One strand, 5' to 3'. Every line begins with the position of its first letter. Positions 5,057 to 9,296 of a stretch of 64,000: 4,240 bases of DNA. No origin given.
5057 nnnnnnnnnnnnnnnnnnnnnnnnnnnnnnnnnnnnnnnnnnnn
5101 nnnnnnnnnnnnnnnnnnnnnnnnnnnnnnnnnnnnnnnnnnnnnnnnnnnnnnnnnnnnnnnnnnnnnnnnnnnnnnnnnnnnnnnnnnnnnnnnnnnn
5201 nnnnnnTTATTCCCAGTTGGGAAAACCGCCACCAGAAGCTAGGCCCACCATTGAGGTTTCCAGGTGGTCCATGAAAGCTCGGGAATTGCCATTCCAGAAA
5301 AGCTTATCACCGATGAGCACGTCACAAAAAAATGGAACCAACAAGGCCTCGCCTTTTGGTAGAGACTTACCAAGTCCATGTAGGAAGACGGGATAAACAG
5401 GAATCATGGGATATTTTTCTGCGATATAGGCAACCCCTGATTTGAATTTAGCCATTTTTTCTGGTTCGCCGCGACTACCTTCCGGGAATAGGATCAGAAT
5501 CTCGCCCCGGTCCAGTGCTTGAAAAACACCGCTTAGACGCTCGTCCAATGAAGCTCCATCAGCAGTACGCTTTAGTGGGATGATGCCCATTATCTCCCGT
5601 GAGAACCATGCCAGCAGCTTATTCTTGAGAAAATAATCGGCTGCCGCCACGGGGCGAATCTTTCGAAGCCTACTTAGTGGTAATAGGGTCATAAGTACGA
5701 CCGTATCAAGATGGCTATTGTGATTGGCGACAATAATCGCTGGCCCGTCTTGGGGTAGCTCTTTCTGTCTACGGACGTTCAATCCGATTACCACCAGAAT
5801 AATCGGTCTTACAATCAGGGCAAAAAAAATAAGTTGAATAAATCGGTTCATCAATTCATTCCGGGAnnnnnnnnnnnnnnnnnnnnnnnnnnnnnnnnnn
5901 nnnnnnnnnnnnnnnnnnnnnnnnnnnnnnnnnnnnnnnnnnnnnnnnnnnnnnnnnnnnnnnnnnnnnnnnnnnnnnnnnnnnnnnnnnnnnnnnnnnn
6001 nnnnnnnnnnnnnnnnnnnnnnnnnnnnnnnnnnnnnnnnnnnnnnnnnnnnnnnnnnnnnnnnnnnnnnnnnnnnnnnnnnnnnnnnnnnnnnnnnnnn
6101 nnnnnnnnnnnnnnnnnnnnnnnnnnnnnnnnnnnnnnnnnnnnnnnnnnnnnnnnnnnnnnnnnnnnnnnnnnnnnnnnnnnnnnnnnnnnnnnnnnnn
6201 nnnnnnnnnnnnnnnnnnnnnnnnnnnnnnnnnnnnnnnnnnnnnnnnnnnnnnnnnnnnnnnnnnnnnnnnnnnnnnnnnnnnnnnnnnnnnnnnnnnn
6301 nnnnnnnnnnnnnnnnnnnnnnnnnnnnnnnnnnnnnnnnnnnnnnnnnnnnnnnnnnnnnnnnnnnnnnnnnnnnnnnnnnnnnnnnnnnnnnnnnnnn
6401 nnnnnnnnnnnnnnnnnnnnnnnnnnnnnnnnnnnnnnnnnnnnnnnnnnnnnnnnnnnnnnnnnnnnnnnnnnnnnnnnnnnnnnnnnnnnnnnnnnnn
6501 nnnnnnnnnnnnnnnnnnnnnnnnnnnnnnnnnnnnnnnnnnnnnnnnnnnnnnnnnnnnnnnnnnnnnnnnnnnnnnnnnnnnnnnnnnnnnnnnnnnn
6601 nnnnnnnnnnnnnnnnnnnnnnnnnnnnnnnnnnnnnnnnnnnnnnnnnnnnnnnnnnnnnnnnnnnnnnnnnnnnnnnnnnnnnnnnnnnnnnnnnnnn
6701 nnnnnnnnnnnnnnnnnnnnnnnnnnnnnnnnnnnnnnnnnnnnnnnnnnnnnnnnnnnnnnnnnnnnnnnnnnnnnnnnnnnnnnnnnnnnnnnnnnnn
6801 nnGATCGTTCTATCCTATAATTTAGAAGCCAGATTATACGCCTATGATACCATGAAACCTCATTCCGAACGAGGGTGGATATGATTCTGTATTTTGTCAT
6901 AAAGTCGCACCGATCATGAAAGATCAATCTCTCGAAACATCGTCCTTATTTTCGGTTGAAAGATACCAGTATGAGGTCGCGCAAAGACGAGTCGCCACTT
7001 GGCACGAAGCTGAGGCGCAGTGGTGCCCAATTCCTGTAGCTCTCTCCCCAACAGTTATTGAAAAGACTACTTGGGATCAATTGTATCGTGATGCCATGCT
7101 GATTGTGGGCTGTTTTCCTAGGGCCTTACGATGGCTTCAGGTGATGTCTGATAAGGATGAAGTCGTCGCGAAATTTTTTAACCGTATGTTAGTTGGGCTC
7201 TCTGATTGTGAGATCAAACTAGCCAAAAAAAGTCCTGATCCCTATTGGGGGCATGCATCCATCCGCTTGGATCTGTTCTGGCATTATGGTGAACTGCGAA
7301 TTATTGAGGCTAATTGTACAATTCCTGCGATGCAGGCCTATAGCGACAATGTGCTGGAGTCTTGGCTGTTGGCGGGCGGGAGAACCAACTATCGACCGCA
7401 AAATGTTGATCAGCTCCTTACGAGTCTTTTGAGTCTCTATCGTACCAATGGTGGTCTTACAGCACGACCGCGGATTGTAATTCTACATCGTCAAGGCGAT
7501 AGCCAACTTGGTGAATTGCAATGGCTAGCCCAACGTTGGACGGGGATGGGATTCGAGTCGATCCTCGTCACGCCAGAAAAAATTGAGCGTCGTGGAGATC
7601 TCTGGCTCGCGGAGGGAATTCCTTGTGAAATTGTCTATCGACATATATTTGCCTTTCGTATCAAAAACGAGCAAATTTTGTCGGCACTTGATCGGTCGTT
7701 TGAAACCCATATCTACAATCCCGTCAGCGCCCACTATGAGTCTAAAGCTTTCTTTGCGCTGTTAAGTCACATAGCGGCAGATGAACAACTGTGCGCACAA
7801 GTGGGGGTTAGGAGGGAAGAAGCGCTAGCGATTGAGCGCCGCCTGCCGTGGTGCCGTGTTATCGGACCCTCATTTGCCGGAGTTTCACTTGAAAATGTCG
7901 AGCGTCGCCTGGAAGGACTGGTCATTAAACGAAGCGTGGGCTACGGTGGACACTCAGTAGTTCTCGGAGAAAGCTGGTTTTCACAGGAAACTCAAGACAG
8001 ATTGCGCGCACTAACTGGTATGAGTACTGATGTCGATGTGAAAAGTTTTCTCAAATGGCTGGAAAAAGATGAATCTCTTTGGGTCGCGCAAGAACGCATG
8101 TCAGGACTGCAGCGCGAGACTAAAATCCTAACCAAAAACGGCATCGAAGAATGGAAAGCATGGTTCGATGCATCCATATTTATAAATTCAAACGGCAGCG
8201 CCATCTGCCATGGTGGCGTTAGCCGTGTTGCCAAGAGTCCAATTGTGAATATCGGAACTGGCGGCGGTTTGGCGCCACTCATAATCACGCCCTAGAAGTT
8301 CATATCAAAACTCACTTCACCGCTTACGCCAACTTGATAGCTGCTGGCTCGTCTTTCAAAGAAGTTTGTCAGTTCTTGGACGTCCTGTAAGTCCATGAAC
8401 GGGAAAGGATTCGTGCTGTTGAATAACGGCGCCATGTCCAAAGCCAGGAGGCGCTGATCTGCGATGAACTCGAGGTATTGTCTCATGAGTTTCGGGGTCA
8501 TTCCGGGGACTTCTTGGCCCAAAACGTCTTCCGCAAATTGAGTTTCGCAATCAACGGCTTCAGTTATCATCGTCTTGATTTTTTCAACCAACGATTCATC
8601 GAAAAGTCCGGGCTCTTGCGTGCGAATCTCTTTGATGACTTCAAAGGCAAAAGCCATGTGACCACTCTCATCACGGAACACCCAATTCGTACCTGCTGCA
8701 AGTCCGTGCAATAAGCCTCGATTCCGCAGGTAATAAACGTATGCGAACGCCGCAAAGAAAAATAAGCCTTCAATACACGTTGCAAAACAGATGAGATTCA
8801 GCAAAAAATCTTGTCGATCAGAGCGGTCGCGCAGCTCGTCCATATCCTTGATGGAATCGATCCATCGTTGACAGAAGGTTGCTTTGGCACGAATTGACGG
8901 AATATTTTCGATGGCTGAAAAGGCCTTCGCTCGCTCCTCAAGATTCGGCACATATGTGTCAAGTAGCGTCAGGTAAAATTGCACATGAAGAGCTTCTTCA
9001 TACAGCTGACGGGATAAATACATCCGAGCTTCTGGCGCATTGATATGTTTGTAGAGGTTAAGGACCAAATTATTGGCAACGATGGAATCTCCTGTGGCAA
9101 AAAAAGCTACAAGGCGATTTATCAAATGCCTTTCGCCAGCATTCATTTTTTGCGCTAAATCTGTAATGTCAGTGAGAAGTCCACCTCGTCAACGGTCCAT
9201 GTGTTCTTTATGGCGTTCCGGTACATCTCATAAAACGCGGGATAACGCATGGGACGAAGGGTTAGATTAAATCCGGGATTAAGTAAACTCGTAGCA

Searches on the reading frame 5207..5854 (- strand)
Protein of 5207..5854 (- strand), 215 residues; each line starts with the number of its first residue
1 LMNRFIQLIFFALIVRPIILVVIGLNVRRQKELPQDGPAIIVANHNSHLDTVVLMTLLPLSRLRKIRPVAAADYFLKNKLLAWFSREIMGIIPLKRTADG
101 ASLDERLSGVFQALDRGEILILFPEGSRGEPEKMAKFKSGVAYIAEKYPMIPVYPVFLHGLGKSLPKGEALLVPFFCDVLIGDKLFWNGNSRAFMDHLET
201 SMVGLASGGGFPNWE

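Call 110: search_protein_families(library=pfam, proteins=[window:5207-5854:-], max_evalue=0.00001)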
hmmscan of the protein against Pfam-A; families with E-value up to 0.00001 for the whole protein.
window:5207-5854:- (215 aa): 1 family
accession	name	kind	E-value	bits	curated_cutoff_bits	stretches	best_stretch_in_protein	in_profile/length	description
PF01553.26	Acyltransferase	-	4.5e-23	82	23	1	25-157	2-130/132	Acyltransferase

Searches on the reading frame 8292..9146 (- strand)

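Call 110: search_protein_families(library=pfam, proteins=[window:8292-9146:-], max_evalue=0.00001)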
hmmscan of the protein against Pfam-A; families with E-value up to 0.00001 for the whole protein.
window:8292-9146:- (284 aa): 1 family
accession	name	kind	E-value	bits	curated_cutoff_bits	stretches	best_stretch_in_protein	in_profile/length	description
PF00268.27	Ribonuc_red_sm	-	1.7e-68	231.5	33.6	1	1-247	42-281/281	Ribonucleotide reductase, small chain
